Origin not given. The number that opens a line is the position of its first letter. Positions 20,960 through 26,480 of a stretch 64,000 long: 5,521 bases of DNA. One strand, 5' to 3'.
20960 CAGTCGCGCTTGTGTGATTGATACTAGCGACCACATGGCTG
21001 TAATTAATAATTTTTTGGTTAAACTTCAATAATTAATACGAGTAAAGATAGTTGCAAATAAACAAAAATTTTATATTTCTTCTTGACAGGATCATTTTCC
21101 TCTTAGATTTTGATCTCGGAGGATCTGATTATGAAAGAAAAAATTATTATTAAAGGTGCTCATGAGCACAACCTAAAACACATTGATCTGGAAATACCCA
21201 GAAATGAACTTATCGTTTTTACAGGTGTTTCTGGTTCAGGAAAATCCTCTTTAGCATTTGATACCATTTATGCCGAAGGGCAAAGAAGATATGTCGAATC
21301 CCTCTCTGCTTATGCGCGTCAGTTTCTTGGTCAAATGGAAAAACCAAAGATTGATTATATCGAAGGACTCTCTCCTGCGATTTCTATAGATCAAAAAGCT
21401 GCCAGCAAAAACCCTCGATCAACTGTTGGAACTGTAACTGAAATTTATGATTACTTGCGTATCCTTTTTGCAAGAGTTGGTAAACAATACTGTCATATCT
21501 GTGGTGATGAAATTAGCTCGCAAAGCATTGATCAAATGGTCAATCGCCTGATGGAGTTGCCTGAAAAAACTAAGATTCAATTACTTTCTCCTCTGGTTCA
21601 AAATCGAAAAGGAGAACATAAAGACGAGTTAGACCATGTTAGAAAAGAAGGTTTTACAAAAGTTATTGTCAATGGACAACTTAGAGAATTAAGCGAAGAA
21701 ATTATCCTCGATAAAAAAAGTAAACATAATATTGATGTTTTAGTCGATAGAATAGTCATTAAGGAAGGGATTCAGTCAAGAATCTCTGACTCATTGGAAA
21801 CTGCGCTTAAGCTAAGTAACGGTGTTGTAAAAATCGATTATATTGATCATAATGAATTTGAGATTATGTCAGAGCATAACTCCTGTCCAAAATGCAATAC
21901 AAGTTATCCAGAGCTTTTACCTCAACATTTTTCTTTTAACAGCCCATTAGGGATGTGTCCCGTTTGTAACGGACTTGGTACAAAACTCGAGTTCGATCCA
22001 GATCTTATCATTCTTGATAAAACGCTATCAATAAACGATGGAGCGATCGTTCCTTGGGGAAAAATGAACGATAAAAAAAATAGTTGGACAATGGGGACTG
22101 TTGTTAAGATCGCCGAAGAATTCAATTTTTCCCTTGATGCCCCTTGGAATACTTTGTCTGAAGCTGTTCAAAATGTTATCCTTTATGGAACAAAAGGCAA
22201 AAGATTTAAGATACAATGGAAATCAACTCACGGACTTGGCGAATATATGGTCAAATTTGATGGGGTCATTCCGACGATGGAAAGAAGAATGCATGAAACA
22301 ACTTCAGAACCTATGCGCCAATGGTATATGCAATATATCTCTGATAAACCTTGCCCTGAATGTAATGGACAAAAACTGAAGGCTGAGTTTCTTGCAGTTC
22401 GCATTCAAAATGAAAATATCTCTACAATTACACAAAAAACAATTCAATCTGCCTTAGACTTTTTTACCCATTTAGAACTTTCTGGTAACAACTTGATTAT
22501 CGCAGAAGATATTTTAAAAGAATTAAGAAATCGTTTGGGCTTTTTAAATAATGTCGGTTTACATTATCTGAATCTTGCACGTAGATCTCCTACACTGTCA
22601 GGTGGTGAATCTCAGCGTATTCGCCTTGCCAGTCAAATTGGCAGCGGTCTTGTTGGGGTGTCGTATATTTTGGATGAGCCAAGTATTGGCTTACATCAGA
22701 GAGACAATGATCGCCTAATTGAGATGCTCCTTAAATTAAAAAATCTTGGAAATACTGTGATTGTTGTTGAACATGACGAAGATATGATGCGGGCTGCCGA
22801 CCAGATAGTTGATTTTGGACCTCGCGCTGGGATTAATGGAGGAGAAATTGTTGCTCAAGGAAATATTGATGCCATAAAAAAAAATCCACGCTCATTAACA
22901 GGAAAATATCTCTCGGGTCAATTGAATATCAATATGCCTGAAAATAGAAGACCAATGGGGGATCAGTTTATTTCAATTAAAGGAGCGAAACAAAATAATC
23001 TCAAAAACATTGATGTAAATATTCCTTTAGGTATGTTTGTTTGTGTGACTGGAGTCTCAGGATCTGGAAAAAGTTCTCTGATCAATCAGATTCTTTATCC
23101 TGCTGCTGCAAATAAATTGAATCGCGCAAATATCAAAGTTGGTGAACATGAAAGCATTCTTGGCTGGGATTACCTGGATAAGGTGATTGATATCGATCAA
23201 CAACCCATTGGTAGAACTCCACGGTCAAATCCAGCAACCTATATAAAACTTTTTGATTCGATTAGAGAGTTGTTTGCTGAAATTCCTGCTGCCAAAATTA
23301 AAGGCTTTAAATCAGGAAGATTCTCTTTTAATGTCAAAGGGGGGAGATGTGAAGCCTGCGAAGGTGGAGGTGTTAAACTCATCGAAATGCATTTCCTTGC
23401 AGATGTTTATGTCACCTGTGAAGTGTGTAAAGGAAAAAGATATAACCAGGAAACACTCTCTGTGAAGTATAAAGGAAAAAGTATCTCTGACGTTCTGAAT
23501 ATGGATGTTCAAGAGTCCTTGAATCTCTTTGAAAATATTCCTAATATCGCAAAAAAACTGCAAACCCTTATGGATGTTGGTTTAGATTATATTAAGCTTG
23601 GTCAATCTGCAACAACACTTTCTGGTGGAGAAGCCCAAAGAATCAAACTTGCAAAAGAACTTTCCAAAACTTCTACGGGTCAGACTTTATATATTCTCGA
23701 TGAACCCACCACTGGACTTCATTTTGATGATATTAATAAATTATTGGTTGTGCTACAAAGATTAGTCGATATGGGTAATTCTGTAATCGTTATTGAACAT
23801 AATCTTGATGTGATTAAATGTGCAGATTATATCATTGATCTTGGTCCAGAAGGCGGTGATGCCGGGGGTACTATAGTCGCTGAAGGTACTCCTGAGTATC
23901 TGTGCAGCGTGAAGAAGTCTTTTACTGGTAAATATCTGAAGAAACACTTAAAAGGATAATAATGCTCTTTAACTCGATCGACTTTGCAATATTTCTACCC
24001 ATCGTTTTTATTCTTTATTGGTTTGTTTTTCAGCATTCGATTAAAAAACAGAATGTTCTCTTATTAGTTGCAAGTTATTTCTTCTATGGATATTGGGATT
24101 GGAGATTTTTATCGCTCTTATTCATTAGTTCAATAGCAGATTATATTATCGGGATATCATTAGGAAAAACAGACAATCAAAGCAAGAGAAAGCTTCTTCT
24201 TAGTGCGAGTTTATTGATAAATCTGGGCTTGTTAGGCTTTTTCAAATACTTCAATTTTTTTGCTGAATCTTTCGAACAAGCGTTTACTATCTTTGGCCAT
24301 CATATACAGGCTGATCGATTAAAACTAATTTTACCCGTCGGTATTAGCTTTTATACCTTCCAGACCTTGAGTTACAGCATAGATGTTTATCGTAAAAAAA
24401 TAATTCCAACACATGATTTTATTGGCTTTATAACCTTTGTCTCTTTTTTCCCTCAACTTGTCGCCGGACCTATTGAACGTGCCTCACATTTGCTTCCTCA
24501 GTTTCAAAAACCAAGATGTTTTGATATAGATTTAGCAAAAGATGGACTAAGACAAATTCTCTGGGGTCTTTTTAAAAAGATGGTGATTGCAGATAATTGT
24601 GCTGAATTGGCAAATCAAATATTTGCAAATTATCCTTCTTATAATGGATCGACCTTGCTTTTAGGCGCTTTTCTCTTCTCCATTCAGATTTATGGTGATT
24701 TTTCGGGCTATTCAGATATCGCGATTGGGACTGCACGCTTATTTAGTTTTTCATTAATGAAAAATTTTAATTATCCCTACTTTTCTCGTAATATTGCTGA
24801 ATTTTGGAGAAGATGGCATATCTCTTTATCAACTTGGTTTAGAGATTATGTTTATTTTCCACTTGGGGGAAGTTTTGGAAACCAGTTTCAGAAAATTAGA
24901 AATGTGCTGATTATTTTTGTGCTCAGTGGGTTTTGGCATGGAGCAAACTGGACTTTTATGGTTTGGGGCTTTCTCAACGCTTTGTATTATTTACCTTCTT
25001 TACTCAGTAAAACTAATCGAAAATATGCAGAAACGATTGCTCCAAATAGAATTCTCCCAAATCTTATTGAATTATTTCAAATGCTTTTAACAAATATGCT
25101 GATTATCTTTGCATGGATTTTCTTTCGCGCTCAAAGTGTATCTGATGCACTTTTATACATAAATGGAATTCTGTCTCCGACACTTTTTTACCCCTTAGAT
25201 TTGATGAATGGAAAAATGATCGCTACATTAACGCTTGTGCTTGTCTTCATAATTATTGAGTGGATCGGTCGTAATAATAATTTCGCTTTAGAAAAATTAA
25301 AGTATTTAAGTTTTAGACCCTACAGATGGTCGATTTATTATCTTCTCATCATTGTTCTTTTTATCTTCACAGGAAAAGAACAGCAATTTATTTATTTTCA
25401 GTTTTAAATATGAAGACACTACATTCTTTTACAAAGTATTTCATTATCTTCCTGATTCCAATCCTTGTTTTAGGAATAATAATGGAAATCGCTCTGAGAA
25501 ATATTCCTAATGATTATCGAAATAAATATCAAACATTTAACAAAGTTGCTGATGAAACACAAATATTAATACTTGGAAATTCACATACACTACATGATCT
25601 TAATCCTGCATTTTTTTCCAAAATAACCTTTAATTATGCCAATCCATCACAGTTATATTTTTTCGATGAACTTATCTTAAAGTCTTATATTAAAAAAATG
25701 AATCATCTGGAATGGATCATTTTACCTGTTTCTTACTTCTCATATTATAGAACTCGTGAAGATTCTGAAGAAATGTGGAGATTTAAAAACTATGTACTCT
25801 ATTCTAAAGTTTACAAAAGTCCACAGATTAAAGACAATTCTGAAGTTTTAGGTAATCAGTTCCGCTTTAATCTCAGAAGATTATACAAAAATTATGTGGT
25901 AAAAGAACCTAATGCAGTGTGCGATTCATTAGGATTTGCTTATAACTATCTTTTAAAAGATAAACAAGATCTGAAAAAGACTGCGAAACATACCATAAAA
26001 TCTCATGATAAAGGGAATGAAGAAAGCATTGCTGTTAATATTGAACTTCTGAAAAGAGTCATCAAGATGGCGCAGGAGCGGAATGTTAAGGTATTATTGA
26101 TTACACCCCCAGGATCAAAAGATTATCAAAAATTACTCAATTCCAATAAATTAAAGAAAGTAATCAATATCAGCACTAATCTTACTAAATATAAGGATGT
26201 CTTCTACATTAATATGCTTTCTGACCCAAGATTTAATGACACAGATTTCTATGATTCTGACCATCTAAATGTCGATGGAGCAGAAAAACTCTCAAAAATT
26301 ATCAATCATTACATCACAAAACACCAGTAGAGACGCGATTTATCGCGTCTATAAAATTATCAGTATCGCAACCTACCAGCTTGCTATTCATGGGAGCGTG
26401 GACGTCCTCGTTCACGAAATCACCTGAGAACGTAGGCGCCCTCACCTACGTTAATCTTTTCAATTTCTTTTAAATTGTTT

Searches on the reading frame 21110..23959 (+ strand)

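Call 8: search_protein_families(library=pfam, proteins=[window:21110-23959:+], max_evalue=0.00001)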
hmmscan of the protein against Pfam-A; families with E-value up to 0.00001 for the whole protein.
window:21110-23959:+ (949 aa): 8 families
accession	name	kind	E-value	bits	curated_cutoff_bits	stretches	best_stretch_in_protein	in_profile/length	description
PF17760.6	UvrA_inter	-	6.3e-39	132.7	23.3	1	138-244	1-107/109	UvrA interaction domain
PF17755.6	UvrA_DNA-bind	-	4e-36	124.1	23.2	1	296-407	1-109/110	UvrA DNA-binding domain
PF00005.33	ABC_tran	-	5e-21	76.2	25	0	813-868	85-137/137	ABC transporter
PF02463.25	SMC_N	-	6.3e-11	42.6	40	0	11-568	4-210/220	RecF/RecN/SMC N terminal domain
PF13555.12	AAA_29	-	6.4e-08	32.7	27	0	643-673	24-57/61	P-loop containing region of AAA domain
PF03193.22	RsgA_GTPase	-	1.6e-07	31.7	30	0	612-664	78-129/174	RsgA GTPase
PF13191.12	AAA_16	-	1.8e-06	29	32.6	0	641-668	24-51/167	AAA ATPase domain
PF20703.3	nSTAND1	-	1.8e-06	28.3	27.1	0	642-668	34-60/379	Novel STAND NTPase 1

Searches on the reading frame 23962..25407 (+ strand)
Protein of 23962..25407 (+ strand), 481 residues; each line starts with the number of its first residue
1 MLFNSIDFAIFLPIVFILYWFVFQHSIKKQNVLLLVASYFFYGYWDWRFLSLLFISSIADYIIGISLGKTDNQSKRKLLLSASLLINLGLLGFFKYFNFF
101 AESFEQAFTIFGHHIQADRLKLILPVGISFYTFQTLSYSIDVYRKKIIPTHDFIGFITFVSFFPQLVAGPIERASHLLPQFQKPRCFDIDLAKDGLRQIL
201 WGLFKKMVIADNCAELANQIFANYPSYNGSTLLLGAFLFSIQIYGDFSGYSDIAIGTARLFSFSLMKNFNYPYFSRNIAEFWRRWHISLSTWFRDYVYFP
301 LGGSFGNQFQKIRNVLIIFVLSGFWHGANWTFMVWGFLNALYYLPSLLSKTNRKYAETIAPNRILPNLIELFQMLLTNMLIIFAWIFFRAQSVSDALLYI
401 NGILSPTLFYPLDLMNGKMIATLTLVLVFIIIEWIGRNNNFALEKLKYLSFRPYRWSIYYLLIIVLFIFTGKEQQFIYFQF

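Call 8: search_protein_families(library=pfam, proteins=[window:23962-25407:+], max_evalue=0.00001)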
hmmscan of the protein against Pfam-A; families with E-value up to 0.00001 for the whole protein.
window:23962-25407:+ (481 aa): 1 family
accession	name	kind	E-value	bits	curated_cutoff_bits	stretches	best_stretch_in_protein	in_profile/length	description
PF03062.24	MBOAT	-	6.3e-24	85.3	27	1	109-359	41-307/337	MBOAT, membrane-bound O-acyltransferase family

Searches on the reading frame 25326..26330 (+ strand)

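Call 9: search_protein_families(library=pfam, proteins=[window:25326-26330:+], max_evalue=0.00001)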
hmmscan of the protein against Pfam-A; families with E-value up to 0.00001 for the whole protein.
window:25326-26330:+ (334 aa): 1 family
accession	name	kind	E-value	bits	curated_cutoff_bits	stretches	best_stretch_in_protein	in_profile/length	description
PF07611.17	DUF1574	-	1.6e-08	34.7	29.1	1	205-324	217-336/342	Protein of unknown function (DUF1574)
